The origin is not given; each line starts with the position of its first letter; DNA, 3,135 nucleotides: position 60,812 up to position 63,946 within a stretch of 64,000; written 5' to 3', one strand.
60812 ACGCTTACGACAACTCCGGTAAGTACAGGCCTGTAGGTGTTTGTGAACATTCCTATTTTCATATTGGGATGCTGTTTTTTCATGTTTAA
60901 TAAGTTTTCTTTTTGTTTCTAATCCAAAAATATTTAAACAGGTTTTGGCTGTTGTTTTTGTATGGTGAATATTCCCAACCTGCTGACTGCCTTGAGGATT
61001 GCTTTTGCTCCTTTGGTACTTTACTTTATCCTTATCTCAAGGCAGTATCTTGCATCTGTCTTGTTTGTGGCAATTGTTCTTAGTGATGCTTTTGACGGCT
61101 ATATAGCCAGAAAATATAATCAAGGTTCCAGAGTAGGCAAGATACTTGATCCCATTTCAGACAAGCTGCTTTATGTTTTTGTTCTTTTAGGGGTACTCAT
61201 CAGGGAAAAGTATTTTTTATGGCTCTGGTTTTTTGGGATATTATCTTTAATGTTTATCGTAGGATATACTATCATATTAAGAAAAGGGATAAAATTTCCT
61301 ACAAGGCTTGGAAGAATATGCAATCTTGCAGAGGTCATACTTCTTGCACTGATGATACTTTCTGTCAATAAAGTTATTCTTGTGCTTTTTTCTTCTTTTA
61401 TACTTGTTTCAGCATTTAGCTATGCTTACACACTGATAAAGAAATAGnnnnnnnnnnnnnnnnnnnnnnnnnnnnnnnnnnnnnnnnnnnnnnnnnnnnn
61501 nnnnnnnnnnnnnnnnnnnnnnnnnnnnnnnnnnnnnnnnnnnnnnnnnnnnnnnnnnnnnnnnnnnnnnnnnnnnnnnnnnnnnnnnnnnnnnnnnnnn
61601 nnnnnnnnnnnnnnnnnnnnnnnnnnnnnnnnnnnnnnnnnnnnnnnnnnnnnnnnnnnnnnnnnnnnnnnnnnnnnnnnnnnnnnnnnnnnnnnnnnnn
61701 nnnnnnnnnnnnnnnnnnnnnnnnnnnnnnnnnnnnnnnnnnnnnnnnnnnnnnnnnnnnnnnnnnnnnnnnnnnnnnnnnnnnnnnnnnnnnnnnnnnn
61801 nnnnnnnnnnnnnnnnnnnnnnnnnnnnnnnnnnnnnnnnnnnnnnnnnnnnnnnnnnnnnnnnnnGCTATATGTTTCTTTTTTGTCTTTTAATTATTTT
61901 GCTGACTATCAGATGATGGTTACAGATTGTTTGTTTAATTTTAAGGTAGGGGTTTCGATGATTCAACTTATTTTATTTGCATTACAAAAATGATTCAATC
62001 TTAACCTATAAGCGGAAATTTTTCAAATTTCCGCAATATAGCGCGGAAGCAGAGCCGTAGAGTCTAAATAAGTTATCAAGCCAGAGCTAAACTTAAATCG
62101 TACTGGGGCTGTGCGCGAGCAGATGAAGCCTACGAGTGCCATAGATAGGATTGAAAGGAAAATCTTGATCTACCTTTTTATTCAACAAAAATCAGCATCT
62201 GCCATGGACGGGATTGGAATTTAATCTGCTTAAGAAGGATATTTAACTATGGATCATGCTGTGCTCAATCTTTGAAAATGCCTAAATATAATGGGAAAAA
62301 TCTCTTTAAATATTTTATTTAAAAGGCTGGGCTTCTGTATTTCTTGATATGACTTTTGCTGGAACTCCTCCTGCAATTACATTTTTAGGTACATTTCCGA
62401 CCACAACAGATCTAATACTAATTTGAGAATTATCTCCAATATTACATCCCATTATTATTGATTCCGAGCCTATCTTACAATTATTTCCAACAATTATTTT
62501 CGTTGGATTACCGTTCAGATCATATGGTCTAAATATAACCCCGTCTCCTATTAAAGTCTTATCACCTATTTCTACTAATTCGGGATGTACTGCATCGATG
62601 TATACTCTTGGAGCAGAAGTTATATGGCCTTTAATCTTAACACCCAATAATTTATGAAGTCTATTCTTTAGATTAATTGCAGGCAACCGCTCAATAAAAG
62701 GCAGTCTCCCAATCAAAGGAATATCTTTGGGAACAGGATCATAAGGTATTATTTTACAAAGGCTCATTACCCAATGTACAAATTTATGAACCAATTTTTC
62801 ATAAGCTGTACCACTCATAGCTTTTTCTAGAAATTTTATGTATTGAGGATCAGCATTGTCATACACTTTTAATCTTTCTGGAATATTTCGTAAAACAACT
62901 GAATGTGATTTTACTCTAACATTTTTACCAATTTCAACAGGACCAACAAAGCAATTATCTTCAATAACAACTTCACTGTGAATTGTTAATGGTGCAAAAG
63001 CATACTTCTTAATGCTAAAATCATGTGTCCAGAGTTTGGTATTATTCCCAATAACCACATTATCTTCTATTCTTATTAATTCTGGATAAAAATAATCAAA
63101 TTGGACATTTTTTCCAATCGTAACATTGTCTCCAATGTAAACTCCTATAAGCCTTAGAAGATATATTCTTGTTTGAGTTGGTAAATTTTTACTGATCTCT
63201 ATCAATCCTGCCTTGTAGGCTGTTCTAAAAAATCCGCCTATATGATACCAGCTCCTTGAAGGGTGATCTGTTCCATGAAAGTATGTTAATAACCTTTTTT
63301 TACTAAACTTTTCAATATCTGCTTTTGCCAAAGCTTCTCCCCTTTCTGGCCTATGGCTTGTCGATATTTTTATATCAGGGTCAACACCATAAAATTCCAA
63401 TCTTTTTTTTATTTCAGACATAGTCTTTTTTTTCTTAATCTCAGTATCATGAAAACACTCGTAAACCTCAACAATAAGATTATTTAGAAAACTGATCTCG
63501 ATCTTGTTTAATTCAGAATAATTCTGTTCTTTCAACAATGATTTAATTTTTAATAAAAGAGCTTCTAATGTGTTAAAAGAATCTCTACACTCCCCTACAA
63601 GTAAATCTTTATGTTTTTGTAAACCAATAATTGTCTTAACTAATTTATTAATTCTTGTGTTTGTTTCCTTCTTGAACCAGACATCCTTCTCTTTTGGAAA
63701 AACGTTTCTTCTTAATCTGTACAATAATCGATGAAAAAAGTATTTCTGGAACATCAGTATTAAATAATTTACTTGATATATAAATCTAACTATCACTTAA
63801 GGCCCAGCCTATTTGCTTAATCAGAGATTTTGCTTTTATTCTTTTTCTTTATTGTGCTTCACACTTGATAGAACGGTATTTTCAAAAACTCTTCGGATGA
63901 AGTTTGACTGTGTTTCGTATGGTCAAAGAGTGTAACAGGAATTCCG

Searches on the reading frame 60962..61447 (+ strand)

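Call 9: search_protein_families(library=pfam, max_evalue=0.001, proteins=[window:60962-61447:+])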
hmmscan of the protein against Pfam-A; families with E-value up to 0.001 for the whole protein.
window:60962-61447:+ (161 aa): 1 family
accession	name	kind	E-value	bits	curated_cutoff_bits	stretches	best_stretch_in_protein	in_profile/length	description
PF01066.26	CDP-OH_P_transf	-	8.7e-27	94.8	22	1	3-143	2-145/152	CDP-alcohol phosphatidyltransferase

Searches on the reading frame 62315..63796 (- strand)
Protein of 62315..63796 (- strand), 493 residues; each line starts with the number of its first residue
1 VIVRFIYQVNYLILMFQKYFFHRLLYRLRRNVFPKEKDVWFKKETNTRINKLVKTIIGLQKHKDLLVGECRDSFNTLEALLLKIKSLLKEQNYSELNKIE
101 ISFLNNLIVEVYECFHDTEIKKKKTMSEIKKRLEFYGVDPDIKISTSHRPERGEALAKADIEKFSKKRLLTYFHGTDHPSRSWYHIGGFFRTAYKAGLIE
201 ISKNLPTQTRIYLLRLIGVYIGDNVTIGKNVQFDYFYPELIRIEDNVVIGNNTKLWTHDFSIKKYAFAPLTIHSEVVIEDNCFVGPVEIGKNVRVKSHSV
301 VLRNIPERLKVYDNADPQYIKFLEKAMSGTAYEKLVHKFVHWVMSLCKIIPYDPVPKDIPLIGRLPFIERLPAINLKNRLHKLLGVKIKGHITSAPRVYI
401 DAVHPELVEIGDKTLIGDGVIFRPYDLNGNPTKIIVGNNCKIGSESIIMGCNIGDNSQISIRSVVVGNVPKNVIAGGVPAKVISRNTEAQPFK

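Call 9: search_protein_families(library=pfam, max_evalue=0.001, proteins=[window:62315-63796:-])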
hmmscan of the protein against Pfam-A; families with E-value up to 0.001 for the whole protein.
window:62315-63796:- (493 aa): 4 families
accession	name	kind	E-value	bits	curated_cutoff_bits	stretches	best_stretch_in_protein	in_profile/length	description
PF00132.30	Hexapep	-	1.1e-14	53.8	27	1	271-302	3-35/36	Bacterial transferase hexapeptide (six repeats)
PF14602.12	Hexapep_2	-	2.7e-07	30.7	27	0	434-459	2-26/34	Hexapeptide repeat of succinyl-transferase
PF25084.1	LbH_EIF2B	-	5.9e-06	26.7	54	0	410-465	18-70/105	EIF2B subunit epsilon LbH domain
PF21711.3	DCTN5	-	4e-05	23.8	40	0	263-304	78-119/182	Dynactin subunit 5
